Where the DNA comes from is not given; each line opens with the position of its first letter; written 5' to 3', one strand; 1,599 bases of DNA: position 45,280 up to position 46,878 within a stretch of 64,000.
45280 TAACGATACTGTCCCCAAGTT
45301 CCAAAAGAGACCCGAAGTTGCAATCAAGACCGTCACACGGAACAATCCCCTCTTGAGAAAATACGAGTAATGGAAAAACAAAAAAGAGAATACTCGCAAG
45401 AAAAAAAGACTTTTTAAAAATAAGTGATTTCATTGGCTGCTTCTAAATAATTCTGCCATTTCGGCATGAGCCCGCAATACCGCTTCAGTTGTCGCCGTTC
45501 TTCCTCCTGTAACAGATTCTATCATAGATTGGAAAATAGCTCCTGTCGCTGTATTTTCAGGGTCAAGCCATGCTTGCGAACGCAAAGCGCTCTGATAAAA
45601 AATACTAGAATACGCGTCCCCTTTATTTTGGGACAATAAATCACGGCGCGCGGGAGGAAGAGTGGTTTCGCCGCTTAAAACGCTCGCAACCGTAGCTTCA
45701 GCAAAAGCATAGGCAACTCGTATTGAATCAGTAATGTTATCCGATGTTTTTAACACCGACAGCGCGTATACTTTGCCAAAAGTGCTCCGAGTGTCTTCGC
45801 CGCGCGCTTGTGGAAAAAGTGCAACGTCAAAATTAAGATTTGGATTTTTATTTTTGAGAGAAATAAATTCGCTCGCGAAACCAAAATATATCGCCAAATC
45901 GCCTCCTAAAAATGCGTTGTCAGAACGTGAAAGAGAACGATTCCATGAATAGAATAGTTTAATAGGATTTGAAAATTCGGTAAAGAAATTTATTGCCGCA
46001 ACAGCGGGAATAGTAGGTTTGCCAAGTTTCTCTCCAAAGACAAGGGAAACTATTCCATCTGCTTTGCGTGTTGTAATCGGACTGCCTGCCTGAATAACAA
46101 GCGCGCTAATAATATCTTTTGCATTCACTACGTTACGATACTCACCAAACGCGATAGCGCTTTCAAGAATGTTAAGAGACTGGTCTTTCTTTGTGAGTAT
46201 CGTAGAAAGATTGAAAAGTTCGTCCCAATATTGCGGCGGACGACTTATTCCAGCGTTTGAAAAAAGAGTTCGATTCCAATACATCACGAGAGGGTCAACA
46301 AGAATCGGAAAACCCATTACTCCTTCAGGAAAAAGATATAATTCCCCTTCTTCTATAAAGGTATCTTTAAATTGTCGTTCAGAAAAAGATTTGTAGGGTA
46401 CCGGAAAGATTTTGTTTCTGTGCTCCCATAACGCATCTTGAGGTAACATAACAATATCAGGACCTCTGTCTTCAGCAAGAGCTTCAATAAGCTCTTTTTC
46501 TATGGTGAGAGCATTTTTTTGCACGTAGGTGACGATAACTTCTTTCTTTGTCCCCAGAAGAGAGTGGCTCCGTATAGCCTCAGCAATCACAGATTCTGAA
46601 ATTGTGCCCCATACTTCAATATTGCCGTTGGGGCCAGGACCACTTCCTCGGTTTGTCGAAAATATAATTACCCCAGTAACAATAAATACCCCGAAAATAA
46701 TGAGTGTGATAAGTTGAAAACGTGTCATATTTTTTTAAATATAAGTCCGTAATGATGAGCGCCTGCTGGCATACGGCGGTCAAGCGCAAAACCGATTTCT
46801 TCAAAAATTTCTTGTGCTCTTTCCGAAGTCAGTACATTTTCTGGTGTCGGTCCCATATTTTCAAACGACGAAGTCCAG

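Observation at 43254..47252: Tandem array of six VirB2/TrbC-like pilin paralogs, co-oriented with a membrane-anchored solute-binding-like protein and a SAM methyltransferase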

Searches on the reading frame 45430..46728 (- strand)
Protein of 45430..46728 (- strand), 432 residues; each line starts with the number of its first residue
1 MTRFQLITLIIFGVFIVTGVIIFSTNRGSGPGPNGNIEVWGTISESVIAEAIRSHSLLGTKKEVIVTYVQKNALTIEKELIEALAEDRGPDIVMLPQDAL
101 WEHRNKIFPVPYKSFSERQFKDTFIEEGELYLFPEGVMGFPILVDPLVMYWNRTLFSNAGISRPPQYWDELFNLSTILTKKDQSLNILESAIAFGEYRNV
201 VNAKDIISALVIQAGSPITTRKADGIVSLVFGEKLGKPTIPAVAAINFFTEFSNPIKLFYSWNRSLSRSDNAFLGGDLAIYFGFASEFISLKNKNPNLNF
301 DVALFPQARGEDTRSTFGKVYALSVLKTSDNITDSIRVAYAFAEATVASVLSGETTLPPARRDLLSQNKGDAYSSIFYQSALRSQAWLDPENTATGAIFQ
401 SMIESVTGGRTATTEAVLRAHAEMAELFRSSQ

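Call 3: search_protein_families(library=pfam, proteins=[window:45430-46728:-], max_evalue=1)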
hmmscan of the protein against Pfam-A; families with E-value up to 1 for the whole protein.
window:45430-46728:- (432 aa): 2 families
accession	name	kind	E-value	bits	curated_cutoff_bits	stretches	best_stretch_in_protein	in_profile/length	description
PF01547.30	SBP_bac_1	-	1.2e-11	45.6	26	1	128-343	104-297/307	Bacterial extracellular solute-binding protein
PF13416.11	SBP_bac_8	-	9.2e-09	35.9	27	1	66-311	14-213/279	Bacterial extracellular solute-binding protein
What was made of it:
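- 45430..46728 (-): Membrane-anchored family-1 (MalE-like, oligosaccharide-type) solute-binding protein of 432 aa. It has an N-terminal TM helix and no lipobox. It is an orphan: no ABC permease or ATPase gene lies nearby. SBP_bac_1 at 45.6 bits and SBP_bac_8 at 35.9 bits (call 3).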

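Call 4: search_protein_families(library=ncbifam, proteins=[window:45430-46728:-], max_evalue=1)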
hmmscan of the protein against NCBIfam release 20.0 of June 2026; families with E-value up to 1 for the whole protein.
window:45430-46728:- (432 aa): 3 families
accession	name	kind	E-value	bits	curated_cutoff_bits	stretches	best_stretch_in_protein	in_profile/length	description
NF007011.0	PRK09474.1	equivalog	0.00015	20.8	291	1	76-184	69-171/396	maltose/maltodextrin ABC transporter substrate-binding protein MalE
TIGR03850.1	bind_CPR_0540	equivalog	0.00094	17.9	299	1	140-185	154-198/437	carbohydrate ABC transporter substrate-binding protein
NF008548.0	PRK11475.1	equivalog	0.17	11.4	176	1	149-227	22-96/207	DNA-binding transcriptional activator BglJ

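Call 15: find_encoding_contigs(protein=window:45430-46728:-, flank=10000, max_places=6)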
Protein window:45430-46728:- (432 aa): 6 contigs read that carry it; 6 places shown.
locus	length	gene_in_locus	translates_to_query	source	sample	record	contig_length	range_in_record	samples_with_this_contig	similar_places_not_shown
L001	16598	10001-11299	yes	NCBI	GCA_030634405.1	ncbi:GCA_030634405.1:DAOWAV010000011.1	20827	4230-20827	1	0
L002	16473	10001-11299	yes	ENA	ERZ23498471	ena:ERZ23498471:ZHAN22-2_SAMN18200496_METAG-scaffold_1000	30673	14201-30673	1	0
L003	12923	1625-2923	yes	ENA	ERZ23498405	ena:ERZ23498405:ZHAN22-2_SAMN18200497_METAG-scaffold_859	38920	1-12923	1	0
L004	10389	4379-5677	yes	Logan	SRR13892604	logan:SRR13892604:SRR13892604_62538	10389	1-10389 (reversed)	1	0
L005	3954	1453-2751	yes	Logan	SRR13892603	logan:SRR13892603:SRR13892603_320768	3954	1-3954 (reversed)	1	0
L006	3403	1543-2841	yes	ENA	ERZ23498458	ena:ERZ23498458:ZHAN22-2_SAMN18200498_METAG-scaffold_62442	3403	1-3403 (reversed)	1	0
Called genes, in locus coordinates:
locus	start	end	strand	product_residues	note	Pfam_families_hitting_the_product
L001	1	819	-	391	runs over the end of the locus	PF11104:PilM_2 (weak), PF02491:SHS2_FTSA, PF14450:FtsA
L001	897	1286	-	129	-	PF02130:YbeY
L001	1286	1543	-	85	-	-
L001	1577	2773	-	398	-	PF03129:HGTP_anticodon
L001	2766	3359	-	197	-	PF10502:Peptidase_S26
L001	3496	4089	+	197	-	PF01195:Pept_tRNA_hydro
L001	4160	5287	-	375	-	PF21543:CvfB_2nd (faint), PF00575:S1 (weak), PF23459:S1_RRP5 (faint), PF00575:S1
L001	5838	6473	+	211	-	PF13483:Lactamase_B_3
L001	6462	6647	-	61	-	-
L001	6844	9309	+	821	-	PF00521:DNA_topoisoIV, PF03989:DNA_gyraseA_C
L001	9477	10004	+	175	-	PF01209:Ubie_methyltran, PF01269:Fibrillarin (weak), PF01728:FtsJ (weak), PF13489:Methyltransf_23 (weak), PF01135:PCMT (weak), PF13847:Methyltransf_31, PF08241:Methyltransf_11, PF13649:Methyltransf_25, +1 more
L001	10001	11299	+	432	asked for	PF01547:SBP_bac_1, PF13416:SBP_bac_8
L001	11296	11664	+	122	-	PF18895:T4SS_pilin (weak)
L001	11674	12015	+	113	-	PF04956:TrbC (weak), PF18895:T4SS_pilin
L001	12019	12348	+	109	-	PF18895:T4SS_pilin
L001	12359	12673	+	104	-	PF18895:T4SS_pilin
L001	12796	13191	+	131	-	PF18895:T4SS_pilin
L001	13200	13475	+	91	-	PF18895:T4SS_pilin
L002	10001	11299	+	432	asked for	PF01547:SBP_bac_1, PF13416:SBP_bac_8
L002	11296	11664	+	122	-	PF18895:T4SS_pilin (weak)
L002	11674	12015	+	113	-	PF04956:TrbC (weak), PF18895:T4SS_pilin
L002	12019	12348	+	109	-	PF18895:T4SS_pilin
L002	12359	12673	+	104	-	PF18895:T4SS_pilin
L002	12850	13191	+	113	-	PF18895:T4SS_pilin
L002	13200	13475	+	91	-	PF18895:T4SS_pilin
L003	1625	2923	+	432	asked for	PF01547:SBP_bac_1, PF13416:SBP_bac_8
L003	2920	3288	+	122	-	PF18895:T4SS_pilin (weak)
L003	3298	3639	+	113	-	PF04956:TrbC (weak), PF18895:T4SS_pilin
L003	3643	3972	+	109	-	PF18895:T4SS_pilin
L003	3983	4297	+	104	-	PF18895:T4SS_pilin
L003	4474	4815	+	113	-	PF18895:T4SS_pilin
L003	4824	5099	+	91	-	PF18895:T4SS_pilin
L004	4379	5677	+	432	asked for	PF01547:SBP_bac_1, PF13416:SBP_bac_8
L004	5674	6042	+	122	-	PF18895:T4SS_pilin (weak)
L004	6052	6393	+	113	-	PF04956:TrbC (weak), PF18895:T4SS_pilin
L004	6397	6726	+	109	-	PF18895:T4SS_pilin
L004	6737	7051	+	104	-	PF18895:T4SS_pilin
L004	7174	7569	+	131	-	PF18895:T4SS_pilin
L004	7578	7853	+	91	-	PF18895:T4SS_pilin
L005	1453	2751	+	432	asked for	PF01547:SBP_bac_1, PF13416:SBP_bac_8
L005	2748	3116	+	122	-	PF18895:T4SS_pilin (weak)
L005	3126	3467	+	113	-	PF04956:TrbC (weak), PF18895:T4SS_pilin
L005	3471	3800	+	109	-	PF18895:T4SS_pilin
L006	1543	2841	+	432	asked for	PF01547:SBP_bac_1, PF13416:SBP_bac_8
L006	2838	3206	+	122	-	PF18895:T4SS_pilin (weak)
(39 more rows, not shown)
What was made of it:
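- On Pfam PF18895 T4SS_pilin: Precomputed Pfam labels on the identical contigs agree (call 15).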

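Call 16: find_homologous_proteins(query=window:45430-46728:-, max_evalue=0.00001)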
Query window:45430-46728:- (432 aa): 3105 proteins with E <= 0.00001 among 8000 candidates; the best 120 are listed.
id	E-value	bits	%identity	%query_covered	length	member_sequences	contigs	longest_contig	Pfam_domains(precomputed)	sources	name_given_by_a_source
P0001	2.0e-282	954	100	100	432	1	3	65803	PF13416.12,PF01547.31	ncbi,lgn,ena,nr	ncbi:MAG: extracellular solute-binding protein [Candidatus Pacebacteria bacterium]|nr:extracellular 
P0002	2.6e-199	680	69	100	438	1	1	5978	PF13416.12,PF01547.31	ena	-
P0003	3.4e-183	627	63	100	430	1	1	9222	PF13416.12,PF01547.31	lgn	-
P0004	1.1e-170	586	61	99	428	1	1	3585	PF13416.12,PF01547.31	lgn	-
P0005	4.3e-169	581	59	100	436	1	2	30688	PF13416.12,PF01547.31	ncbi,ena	ncbi:MAG: extracellular solute-binding protein [Patescibacteria group bacterium]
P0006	2.9e-168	578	59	99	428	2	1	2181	PF13416.12,PF01547.31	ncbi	-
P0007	1.7e-167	576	58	99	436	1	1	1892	PF13416.12,PF01547.31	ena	-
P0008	1.7e-164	566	60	98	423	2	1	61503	PF13416.12,PF01547.31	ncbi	ncbi:MAG: extracellular solute-binding protein, partial [Patescibacteria group bacterium]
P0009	6.8e-163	560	59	98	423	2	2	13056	PF13416.12,PF01547.31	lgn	-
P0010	5.3e-161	554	57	98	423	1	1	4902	PF13416.12,PF01547.31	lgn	-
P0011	5.8e-138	478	51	98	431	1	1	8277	PF13416.12,PF01547.31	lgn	-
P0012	2.8e-136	473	50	99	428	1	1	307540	PF13416.12,PF01547.31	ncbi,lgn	-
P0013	6.6e-136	471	51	99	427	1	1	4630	PF13416.12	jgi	jgi:ABC-type glycerol-3-phosphate transport system substrate-binding protein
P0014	1.5e-135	470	51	100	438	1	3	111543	PF13416.12,PF01547.31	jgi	jgi:ABC-type glycerol-3-phosphate transport system substrate-binding protein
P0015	1.5e-135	470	49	100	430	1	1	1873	PF13416.12,PF01547.31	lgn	-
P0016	2.5e-135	470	48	99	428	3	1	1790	PF13416.12,PF01547.31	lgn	-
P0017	3.7e-135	469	50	99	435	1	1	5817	PF13416.12,PF01547.31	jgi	-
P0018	7.4e-135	468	52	99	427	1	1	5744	PF13416.12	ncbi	-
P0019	5.2e-134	465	49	99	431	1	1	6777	PF13416.12,PF01547.31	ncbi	-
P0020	7.0e-134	465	51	99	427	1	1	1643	PF13416.12,PF01547.31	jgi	jgi:multiple sugar transport system substrate-binding protein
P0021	9.8e-134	464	51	100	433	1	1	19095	PF13416.12,PF01547.31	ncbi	-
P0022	1.1e-133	464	50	99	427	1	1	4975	PF13416.12,PF01547.31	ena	-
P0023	1.4e-133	464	50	99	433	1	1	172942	PF13416.12,PF01547.31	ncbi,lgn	-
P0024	2.1e-133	463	50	99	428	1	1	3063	PF13416.12,PF01547.31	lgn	-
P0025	4.3e-133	462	50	99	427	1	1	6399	PF13416.12,PF01547.31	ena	-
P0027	7.0e-133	462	50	99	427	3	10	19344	PF13416.12,PF01547.31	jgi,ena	-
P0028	9.1e-133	461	49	100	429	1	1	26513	PF13416.12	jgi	jgi:multiple sugar transport system substrate-binding protein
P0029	1.0e-132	461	48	98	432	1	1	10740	PF13416.12,PF01547.31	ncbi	-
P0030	1.4e-132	461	51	99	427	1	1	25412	PF13416.12,PF01547.31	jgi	jgi:ABC-type glycerol-3-phosphate transport system substrate-binding protein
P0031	1.6e-132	460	49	98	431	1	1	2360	PF13416.12,PF01547.31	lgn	-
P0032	1.8e-132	460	49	99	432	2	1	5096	PF13416.12,PF01547.31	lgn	-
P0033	2.8e-132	460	48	99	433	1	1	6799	PF13416.12,PF01547.31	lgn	-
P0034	3.3e-132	459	50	99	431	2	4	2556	PF13416.12,PF01547.31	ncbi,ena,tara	tara:strand:- start:524 stop:1819 length:1296 start_codon:yes stop_codon:yes gene_type:complete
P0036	5.2e-132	459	48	99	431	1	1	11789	PF13416.12,PF01547.31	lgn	-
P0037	6.1e-132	458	47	99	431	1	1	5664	PF13416.12,PF01547.31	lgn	-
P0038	8.3e-132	458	50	99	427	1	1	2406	PF13416.12,PF01547.31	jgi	jgi:ABC-type glycerol-3-phosphate transport system substrate-binding protein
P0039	9.9e-132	458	50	99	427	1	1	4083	PF13416.12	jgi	-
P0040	1.2e-131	457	50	99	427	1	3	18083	PF13416.12,PF01547.31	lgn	-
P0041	1.3e-131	457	50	99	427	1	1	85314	PF13416.12,PF01547.31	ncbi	-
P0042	1.3e-131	457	49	100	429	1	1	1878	PF13416.12,PF01547.31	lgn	-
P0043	1.7e-131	457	50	99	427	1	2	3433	PF13416.12,PF01547.31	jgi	jgi:ABC-type glycerol-3-phosphate transport system substrate-binding protein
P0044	2.4e-131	456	51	99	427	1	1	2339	PF13416.12,PF01547.31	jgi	-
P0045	2.5e-131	456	51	99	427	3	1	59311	PF13416.12,PF01547.31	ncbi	ncbi:MAG: extracellular solute-binding protein [Patescibacteria group bacterium]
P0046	2.9e-131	456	50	99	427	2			PF13416.12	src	-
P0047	4.1e-131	456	51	99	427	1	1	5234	PF13416.12,PF01547.31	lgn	-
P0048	7.4e-131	455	48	99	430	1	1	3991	PF13416.12,PF01547.31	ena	-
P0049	7.7e-131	455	51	98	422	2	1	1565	PF13416.12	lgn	-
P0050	1.0e-130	454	51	97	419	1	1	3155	PF13416.12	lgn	-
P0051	1.1e-130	454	48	98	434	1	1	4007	PF13416.12,PF01547.31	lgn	-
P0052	1.3e-130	454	50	99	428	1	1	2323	PF13416.12,PF01547.31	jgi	-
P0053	1.3e-130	454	51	99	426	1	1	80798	PF13416.12,PF01547.31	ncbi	-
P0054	1.4e-130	454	49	99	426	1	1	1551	PF01547.31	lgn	-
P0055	1.5e-130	454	50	99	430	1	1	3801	PF13416.12,PF01547.31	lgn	-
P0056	1.8e-130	454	51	97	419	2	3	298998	PF01547.31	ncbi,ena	-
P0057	2.0e-130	453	50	99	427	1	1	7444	PF13416.12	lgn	-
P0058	2.3e-130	453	50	99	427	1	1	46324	PF13416.12,PF01547.31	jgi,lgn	jgi:ABC-type glycerol-3-phosphate transport system substrate-binding protein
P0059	2.3e-130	453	50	99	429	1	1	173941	PF13416.12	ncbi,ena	-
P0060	2.6e-130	453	52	99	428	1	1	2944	PF13416.12,PF01547.31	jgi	jgi:ABC-type glycerol-3-phosphate transport system substrate-binding protein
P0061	2.7e-130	453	50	98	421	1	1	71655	PF13416.12,PF01547.31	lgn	-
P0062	3.3e-130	453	50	99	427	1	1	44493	PF13416.12,PF01547.31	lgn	-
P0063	5.0e-130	452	47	99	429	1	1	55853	PF13416.12,PF01547.31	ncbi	-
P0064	5.6e-130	452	50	99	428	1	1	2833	PF13416.12,PF01547.31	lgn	-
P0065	6.8e-130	452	50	99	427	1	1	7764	PF13416.12,PF01547.31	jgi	jgi:ABC-type glycerol-3-phosphate transport system substrate-binding protein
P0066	1.1e-129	451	47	98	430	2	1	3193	PF13416.12,PF01547.31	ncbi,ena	-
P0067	1.3e-129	451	50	97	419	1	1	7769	PF13416.12,PF01547.31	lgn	-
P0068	1.5e-129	451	47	99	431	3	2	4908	PF13416.12,PF01547.31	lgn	-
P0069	2.0e-129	450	49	99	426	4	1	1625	PF01547.31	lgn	-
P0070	2.9e-129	450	48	99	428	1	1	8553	PF13416.12,PF01547.31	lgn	-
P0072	3.3e-129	449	46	99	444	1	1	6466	PF13416.12,PF01547.31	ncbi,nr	ncbi:MAG TPA: extracellular solute-binding protein [Candidatus Paceibacterota bacterium]|nr:extracel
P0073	3.4e-129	449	50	99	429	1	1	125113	PF13416.12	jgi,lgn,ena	-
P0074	4.1e-129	449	51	97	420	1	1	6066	PF01547.31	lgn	-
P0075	4.2e-129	449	48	99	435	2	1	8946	PF13416.12,PF01547.31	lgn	-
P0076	4.6e-129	449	49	99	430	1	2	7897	PF13416.12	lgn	-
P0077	4.8e-129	449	47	98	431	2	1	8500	PF13416.12,PF01547.31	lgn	-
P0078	5.0e-129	449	50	97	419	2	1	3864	PF13416.12,PF01547.31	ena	-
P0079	5.2e-129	449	47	99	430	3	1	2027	PF13416.12,PF01547.31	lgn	-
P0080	6.3e-129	449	49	99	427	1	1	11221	PF13416.12,PF01547.31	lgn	-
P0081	6.5e-129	448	50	99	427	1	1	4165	PF13416.12,PF01547.31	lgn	-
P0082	6.7e-129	448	47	99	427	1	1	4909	PF13416.12,PF01547.31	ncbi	-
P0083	7.0e-129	448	48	99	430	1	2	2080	PF13416.12,PF01547.31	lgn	-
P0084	7.3e-129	448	48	99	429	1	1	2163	PF13416.12,PF01547.31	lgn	-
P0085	7.4e-129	448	51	99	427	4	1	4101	PF13416.12,PF01547.31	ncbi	-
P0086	9.9e-129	448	49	98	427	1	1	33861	PF13416.12,PF01547.31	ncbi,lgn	-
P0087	1.2e-128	448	47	100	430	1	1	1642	PF13416.12,PF01547.31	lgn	-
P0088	1.3e-128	447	47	99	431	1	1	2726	PF13416.12,PF01547.31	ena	-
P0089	1.4e-128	447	50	91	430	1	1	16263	PF13416.12,PF01547.31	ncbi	-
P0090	1.4e-128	447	49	99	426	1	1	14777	PF13416.12,PF01547.31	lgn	-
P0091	1.7e-128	447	50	98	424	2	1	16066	PF13416.12,PF01547.31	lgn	-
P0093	2.1e-128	447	48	99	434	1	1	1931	PF13416.12,PF01547.31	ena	-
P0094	2.2e-128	447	47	99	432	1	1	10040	PF13416.12,PF01547.31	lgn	-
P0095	2.4e-128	447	50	99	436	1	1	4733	PF01547.31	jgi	-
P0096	2.7e-128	446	46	99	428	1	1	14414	PF13416.12,PF01547.31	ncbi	-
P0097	2.7e-128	446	49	99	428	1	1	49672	PF13416.12,PF01547.31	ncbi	-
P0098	2.9e-128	446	50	99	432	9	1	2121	PF13416.12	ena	-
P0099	2.9e-128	446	50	98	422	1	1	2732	PF13416.12,PF01547.31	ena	-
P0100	3.0e-128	446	48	98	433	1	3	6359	PF13416.12,PF01547.31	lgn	-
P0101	3.2e-128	446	50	99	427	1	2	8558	PF13416.12,PF01547.31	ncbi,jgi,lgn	jgi:multiple sugar transport system substrate-binding protein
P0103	4.1e-128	446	48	99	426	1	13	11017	PF13416.12,PF01547.31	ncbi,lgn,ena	-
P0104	4.2e-128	446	51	97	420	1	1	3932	PF01547.31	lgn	-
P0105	4.5e-128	446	48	98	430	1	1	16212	PF13416.12,PF01547.31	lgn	-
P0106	4.6e-128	446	49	98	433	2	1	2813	PF13416.12,PF01547.31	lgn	-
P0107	5.0e-128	446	49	99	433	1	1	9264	PF13416.12,PF01547.31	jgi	jgi:ABC-type glycerol-3-phosphate transport system substrate-binding protein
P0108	5.1e-128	446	48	99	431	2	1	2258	PF13416.12,PF01547.31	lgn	-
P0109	5.3e-128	445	47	99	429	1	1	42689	PF13416.12,PF01547.31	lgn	-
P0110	8.8e-128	445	49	99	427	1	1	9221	PF13416.12,PF01547.31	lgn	-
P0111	9.9e-128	445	50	99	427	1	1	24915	PF13416.12,PF01547.31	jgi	-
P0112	1.2e-127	444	48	99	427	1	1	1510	PF13416.12,PF01547.31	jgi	jgi:ABC-type glycerol-3-phosphate transport system substrate-binding protein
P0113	1.4e-127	444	49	98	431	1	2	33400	PF13416.12,PF01547.31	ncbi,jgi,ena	-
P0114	1.5e-127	444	49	99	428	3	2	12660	PF13416.12,PF01547.31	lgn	-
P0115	1.6e-127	444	49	97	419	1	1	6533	PF13416.12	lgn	-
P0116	1.7e-127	444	50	99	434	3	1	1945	PF13416.12,PF01547.31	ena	-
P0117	1.9e-127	444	48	99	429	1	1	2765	PF13416.12,PF01547.31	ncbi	-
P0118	2.2e-127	443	47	99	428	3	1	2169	PF13416.12,PF01547.31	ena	-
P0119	2.3e-127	443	46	98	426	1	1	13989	PF13416.12,PF01547.31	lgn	-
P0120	2.4e-127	443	48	99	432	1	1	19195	PF13416.12,PF01547.31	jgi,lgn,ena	-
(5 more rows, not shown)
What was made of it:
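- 45430..46728 (-): There are more than 3105 homologues, at about 45-60% identity among the 120 listed (call 16).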

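Call 18: find_related_loci(query=A2, collection=genome_contigs, flank=10000)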
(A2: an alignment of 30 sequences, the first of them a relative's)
Query A2 (432 aa) in genome_contigs; peptide patterns used: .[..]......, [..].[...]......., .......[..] (x = any residue, [..] = any of these).
600 stretches matched a pattern (row limit reached: there are more); 555 encode a relative of the query (tblastn E <= 1e-3); the best 80 are kept; 80 distinct loci.
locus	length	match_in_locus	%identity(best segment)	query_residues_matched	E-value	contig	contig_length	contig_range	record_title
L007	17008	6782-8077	59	1-432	1e-176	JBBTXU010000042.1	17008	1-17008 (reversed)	MAG: Patescibacteria group bacterium isolate H51-bin058_1 H51_bin058_1_000000000042, whole genome shotgun sequence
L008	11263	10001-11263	60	2-424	4e-172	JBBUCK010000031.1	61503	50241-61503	MAG: Patescibacteria group bacterium isolate H32-bin035 H32_bin035_000000000031, whole genome shotgun sequence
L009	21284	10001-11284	48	1-429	3e-141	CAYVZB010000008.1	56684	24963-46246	MAG TPA_asm: uncultured Candidatus Saccharibacteria bacterium isolate SRP135725_co1_493 genome assembly, contig: NODE_42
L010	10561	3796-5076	51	1-430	5e-140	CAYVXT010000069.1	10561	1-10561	MAG TPA_asm: uncultured Candidatus Saccharibacteria bacterium isolate binchicken_co200_56 genome assembly, contig: k141_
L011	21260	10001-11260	51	1-423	7e-140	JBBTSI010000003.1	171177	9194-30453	MAG: Patescibacteria group bacterium isolate H43-bin056_1 H43_bin056_1_000000000003, whole genome shotgun sequence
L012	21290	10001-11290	50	1-429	2e-139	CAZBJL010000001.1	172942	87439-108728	MAG TPA_asm: uncultured Candidatus Saccharibacteria bacterium isolate SRP278252_co2_184 genome assembly, contig: NODE_95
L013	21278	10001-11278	51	1-429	1e-137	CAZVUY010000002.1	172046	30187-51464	MAG TPA_asm: uncultured Candidatus Saccharibacteria bacterium isolate SRP300315_co1_63 genome assembly, contig: NODE_33_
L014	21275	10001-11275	49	1-428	1e-136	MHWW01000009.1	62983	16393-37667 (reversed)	MAG: Candidatus Zambryskibacteria bacterium RIFOXYC1_FULL_39_10 rifoxyc1_full_scaffold_195, whole genome shotgun sequenc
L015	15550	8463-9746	47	1-429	5e-136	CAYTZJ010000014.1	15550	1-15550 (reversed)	MAG TPA_asm: uncultured Candidatus Saccharibacteria bacterium isolate SRP278252_co2_242 genome assembly, contig: NODE_78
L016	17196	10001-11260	48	4-425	3e-136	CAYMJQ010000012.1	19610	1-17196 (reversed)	MAG TPA_asm: uncultured Candidatus Saccharibacteria bacterium isolate SRP329715_co2_189 genome assembly, contig: NODE_54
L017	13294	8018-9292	49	1-428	3e-135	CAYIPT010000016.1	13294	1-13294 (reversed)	MAG TPA_asm: uncultured Candidatus Saccharibacteria bacterium isolate ERP119705_co3_333 genome assembly, contig: NODE_55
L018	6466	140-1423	46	1-428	4e-135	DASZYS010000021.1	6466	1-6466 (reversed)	MAG TPA_asm: Candidatus Paceibacterota bacterium isolate SMAG_U6216 k141_1243627, whole genome shotgun sequence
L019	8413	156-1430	50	1-428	3e-135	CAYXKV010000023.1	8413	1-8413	MAG TPA_asm: uncultured Candidatus Saccharibacteria bacterium isolate binchicken_co274_24 genome assembly, contig: NODE_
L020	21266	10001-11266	47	1-424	9e-135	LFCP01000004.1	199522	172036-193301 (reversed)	MAG: Parcubacteria bacterium C7867-006 C7867_00034, whole genome shotgun sequence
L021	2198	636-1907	47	1-424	2e-143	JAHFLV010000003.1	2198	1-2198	MAG: Candidatus Zambryskiibacteriota bacterium isolate nzgw441 NODE_178898_length_2199_cov_3.889798, whole genome shotgu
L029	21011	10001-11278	46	1-428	8e-131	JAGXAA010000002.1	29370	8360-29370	MAG: Patescibacteria group bacterium isolate REEB66 contig-150_1812, whole genome shotgun sequence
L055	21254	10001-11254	48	1-420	3e-124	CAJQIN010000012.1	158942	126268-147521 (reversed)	MAG: Candidatus Pacebacteria bacterium isolate 0.2_20180419_Bin_144_1 genome assembly, contig: c_000000000015, whole gen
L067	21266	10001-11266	46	1-429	6e-122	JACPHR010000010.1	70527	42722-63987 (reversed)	MAG: Candidatus Taylorbacteria bacterium isolate NC_groundwater_419_Ag_B-0.1um_49_17 GD18-4_B1_scaffold_490656, whole ge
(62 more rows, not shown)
